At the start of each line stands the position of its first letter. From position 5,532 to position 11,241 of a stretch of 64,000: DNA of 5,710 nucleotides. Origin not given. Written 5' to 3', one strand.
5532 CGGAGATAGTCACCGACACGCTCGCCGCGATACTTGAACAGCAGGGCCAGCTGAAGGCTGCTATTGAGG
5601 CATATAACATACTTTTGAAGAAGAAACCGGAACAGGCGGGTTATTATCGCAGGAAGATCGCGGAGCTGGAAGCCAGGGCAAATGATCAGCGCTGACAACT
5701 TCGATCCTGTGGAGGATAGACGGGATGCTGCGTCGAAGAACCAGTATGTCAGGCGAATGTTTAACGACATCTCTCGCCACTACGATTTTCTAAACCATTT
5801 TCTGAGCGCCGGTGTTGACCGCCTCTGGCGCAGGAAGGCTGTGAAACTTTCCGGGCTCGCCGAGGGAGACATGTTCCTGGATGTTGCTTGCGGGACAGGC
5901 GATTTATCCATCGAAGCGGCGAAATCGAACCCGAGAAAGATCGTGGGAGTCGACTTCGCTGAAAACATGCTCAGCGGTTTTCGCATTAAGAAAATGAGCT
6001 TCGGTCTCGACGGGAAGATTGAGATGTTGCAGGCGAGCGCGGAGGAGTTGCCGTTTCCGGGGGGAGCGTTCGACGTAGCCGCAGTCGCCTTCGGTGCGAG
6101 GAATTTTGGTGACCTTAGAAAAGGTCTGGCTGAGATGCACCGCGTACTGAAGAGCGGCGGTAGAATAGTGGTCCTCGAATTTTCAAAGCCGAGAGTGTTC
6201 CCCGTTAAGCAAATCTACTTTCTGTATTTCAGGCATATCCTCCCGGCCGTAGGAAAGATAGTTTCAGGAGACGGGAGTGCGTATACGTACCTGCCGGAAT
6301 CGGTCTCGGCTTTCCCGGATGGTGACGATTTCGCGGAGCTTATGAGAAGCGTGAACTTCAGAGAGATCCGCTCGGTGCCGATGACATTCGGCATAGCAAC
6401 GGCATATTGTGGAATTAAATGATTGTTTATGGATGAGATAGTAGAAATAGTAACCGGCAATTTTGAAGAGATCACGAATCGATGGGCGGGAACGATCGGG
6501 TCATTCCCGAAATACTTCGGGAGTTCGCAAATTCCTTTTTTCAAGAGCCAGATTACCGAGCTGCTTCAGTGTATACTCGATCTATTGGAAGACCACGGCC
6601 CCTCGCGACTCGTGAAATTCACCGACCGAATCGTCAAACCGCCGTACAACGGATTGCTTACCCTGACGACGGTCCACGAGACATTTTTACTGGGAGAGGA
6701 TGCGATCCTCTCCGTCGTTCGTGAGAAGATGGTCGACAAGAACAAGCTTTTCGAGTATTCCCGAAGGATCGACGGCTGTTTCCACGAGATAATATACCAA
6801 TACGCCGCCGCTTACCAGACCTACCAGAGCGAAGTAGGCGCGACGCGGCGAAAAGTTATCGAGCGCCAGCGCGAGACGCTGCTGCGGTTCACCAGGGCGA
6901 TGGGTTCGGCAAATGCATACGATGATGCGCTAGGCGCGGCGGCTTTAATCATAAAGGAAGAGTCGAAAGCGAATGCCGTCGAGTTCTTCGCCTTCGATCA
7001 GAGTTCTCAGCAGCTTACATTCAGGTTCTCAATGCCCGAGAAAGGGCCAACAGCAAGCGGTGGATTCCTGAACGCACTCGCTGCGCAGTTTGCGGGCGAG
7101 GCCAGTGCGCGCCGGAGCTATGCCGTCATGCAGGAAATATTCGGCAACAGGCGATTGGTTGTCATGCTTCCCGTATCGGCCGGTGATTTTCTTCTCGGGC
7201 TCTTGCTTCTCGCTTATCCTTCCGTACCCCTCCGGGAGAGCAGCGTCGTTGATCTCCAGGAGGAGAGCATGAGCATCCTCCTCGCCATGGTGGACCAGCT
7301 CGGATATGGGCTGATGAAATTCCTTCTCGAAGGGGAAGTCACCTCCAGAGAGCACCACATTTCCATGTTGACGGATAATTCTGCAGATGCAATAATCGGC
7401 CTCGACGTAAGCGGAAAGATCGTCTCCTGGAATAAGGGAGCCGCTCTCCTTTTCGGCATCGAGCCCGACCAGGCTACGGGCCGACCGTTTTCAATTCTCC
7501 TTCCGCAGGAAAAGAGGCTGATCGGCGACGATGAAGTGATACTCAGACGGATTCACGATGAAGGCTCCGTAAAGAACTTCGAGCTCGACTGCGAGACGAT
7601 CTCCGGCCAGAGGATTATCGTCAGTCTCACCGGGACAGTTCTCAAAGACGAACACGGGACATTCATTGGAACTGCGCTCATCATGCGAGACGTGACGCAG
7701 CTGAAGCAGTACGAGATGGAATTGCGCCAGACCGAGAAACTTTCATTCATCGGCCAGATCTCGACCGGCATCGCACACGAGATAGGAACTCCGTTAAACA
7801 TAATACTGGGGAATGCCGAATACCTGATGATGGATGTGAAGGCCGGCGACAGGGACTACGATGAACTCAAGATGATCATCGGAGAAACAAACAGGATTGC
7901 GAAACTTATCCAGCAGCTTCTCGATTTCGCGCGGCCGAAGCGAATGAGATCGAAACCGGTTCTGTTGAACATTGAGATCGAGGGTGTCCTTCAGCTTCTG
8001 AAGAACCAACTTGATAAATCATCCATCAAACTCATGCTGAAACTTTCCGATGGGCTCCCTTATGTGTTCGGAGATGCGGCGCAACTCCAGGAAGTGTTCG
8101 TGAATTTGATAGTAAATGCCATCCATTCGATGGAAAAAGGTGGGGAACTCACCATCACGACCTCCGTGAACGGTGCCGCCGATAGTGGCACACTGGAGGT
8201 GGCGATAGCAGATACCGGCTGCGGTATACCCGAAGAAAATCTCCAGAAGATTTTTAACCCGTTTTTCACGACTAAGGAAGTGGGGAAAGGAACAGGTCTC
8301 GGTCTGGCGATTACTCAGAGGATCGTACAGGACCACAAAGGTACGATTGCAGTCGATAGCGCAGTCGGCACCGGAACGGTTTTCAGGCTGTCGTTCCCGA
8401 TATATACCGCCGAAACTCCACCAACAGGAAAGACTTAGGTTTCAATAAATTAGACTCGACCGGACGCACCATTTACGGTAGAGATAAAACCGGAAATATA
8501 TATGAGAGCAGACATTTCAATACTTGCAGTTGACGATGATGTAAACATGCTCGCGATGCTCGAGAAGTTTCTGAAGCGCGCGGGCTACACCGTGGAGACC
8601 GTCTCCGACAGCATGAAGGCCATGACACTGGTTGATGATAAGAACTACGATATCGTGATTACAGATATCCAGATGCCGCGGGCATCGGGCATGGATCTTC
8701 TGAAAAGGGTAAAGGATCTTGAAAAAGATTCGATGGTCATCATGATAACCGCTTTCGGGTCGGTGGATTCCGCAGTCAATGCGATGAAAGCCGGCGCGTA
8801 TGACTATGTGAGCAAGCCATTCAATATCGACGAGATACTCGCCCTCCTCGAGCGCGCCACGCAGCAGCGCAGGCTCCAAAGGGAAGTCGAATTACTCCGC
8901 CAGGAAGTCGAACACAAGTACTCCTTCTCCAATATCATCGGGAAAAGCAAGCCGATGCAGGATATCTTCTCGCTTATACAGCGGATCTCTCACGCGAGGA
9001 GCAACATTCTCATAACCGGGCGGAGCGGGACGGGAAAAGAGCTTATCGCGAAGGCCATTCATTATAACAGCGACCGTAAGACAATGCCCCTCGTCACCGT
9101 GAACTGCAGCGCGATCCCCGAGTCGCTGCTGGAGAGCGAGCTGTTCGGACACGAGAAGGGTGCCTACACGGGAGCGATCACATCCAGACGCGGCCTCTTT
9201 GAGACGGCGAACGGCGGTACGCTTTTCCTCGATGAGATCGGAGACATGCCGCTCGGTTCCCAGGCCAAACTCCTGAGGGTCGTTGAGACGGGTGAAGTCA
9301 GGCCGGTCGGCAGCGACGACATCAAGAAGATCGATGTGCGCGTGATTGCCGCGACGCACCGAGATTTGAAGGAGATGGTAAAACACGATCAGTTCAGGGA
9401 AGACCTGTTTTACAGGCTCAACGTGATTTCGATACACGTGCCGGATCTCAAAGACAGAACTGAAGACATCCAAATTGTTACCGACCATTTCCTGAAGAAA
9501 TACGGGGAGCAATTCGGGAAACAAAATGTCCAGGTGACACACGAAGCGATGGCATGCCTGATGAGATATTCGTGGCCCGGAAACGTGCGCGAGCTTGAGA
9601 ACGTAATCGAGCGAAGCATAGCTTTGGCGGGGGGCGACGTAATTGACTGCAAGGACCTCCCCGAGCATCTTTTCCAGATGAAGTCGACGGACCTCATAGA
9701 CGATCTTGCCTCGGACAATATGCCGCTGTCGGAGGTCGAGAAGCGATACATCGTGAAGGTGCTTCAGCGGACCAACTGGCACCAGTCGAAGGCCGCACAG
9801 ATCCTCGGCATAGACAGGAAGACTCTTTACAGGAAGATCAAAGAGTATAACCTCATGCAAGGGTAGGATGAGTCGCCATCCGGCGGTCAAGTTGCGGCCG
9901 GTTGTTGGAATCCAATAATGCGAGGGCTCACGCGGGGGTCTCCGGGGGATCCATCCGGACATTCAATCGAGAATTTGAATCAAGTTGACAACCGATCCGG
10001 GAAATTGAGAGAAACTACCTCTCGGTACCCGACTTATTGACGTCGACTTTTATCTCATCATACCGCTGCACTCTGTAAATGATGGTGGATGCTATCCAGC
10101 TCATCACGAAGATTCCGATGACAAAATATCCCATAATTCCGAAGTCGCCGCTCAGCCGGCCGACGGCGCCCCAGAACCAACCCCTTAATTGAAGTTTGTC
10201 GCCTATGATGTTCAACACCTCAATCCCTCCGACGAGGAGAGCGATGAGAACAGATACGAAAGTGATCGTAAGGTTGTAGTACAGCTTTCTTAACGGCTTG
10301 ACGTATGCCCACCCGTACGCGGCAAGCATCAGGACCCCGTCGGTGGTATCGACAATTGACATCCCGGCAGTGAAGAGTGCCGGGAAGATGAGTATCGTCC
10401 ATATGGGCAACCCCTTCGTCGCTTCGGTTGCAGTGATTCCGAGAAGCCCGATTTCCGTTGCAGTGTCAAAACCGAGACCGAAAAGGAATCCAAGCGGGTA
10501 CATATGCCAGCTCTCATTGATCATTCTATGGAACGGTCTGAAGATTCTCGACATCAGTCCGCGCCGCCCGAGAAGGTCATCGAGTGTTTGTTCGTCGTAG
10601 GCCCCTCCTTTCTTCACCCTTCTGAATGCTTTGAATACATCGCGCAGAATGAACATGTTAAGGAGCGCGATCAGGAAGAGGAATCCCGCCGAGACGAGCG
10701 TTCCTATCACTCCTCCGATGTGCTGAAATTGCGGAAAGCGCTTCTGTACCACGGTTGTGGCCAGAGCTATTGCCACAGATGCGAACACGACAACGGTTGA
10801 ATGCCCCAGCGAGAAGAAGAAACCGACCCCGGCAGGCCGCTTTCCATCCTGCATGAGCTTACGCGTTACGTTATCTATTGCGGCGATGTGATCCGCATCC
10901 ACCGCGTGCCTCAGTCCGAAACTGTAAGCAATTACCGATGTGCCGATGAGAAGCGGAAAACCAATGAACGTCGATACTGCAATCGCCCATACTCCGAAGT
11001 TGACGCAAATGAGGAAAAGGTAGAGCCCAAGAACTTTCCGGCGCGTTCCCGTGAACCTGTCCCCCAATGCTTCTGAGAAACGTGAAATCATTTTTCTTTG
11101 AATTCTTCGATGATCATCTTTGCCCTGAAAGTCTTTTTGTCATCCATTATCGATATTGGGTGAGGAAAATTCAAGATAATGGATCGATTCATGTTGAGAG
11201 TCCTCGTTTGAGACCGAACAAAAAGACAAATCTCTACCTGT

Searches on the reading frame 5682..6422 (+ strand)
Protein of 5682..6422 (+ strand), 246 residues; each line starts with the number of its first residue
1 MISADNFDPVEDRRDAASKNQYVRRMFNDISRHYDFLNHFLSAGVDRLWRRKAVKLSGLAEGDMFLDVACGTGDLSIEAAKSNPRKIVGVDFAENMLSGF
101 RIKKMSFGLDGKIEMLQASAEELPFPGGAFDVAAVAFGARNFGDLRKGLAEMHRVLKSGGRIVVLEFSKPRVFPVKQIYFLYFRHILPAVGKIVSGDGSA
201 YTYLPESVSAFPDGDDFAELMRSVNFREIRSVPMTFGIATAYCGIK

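Call 19: search_protein_families(library=pfam, proteins=[window:5682-6422:+], max_evalue=0.0001)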
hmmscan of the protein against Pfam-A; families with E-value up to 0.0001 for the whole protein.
window:5682-6422:+ (246 aa): 8 families
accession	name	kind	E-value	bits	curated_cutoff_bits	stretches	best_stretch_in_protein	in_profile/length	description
PF01209.24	Ubie_methyltran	-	1.6e-66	224.5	20.1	1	18-246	4-233/233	ubiE/COQ5 methyltransferase family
PF13649.12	Methyltransf_25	-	4.4e-19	69.4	27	1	66-160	2-97/97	Methyltransferase domain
PF08241.18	Methyltransf_11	-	1.4e-18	67.8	21.2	1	66-164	1-95/95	Methyltransferase domain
PF13847.12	Methyltransf_31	-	4.3e-17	62.6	27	1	62-168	4-113/145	Methyltransferase domain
PF08242.18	Methyltransf_12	-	5.9e-10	40.2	30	1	66-162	1-98/98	Methyltransferase domain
PF01170.24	UPF0020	-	3e-08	34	22.3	1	54-132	21-124/197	RMKL-like, methyltransferase domain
PF13489.12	Methyltransf_23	-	5.2e-08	33.2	27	1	46-226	6-159/164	Methyltransferase domain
PF02353.26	CMAS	-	6.6e-05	22.8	27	0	54-162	55-162/273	Mycolic acid cyclopropane synthetase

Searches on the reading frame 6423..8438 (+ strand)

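Call 19: search_protein_families(library=pfam, proteins=[window:6423-8438:+], max_evalue=0.0001)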
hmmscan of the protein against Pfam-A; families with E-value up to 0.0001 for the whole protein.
window:6423-8438:+ (671 aa): 5 families
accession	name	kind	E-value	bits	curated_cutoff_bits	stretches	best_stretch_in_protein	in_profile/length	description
PF02518.31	HATPase_c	-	6.5e-27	94.6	26.4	1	550-660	1-109/111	Histidine kinase-, DNA gyrase B-, and HSP90-like ATPase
PF00989.32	PAS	-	1.7e-14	54.3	22.6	1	317-424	7-113/113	PAS fold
PF13426.13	PAS_9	-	6.5e-14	52.5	27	1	322-426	2-103/103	PAS domain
PF00512.31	HisKA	-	6.1e-13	49.1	26.9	1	445-505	4-63/66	His Kinase A (phospho-acceptor) domain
PF08448.16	PAS_4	-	1.5e-11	44.9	23.1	1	318-428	2-109/110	PAS fold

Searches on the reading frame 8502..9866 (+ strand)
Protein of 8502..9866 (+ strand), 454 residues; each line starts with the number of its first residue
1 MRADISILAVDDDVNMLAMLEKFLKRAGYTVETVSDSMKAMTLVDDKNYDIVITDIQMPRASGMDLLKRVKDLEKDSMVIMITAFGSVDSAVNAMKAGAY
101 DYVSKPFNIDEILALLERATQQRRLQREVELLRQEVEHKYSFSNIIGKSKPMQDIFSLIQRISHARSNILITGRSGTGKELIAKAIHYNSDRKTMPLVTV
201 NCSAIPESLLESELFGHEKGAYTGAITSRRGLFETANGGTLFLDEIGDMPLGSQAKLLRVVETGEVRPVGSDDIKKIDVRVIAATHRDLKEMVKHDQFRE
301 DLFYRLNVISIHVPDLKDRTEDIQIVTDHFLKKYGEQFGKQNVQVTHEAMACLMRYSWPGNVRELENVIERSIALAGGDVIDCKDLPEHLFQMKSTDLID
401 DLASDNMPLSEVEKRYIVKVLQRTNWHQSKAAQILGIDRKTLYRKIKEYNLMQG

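Call 19: search_protein_families(library=pfam, proteins=[window:8502-9866:+], max_evalue=0.0001)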
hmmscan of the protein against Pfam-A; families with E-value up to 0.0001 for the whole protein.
window:8502-9866:+ (454 aa): 8 families
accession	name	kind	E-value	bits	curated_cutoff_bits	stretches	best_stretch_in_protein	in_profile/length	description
PF00158.32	Sigma54_activat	-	5.9e-72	241.3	20.2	1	145-312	1-168/168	Sigma-54 interaction domain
PF00072.30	Response_reg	-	9e-30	103.6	30.2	1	7-116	1-110/111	Response regulator receiver domain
PF25601.1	AAA_lid_14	-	7.6e-28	96.6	27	1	317-396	1-80/87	AAA+ ATPase lid domain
PF14532.12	Sigma54_activ_2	-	4.4e-24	85.7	25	1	146-316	1-138/138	Sigma-54 interaction domain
PF02954.25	HTH_8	-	1.1e-17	63.9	22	1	409-449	2-42/42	Bacterial regulatory protein, Fis family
PF07724.20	AAA_2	-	2.5e-06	28.1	27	1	167-296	4-134/166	AAA domain (Cdc48 subfamily)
PF00004.35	AAA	-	1.4e-05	26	21.2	0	169-290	1-111/131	ATPase family associated with various cellular activities (AAA)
PF12775.13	AAA_7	-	4.6e-05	23.5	25.8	0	137-207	4-74/181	P-loop containing dynein motor region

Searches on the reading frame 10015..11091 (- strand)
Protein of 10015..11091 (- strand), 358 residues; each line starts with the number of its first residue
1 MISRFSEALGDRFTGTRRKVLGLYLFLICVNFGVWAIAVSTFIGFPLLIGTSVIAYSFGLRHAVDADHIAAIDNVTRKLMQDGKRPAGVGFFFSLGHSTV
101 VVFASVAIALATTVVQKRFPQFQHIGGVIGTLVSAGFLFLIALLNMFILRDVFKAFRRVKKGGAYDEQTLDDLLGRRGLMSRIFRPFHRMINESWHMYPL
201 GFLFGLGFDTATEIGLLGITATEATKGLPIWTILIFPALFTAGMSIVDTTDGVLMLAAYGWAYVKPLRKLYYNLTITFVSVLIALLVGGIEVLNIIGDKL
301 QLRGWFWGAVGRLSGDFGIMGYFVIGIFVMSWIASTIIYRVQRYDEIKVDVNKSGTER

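Call 18: search_protein_families(library=pfam, proteins=[window:10015-11091:-], max_evalue=0.0001)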
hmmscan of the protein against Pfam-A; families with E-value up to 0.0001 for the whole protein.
window:10015-11091:- (358 aa): 1 family
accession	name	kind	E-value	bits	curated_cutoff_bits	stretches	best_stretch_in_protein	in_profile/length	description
PF03824.22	NicO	-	4.9e-106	354.7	27.7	1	49-337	2-286/287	High-affinity nickel-transport protein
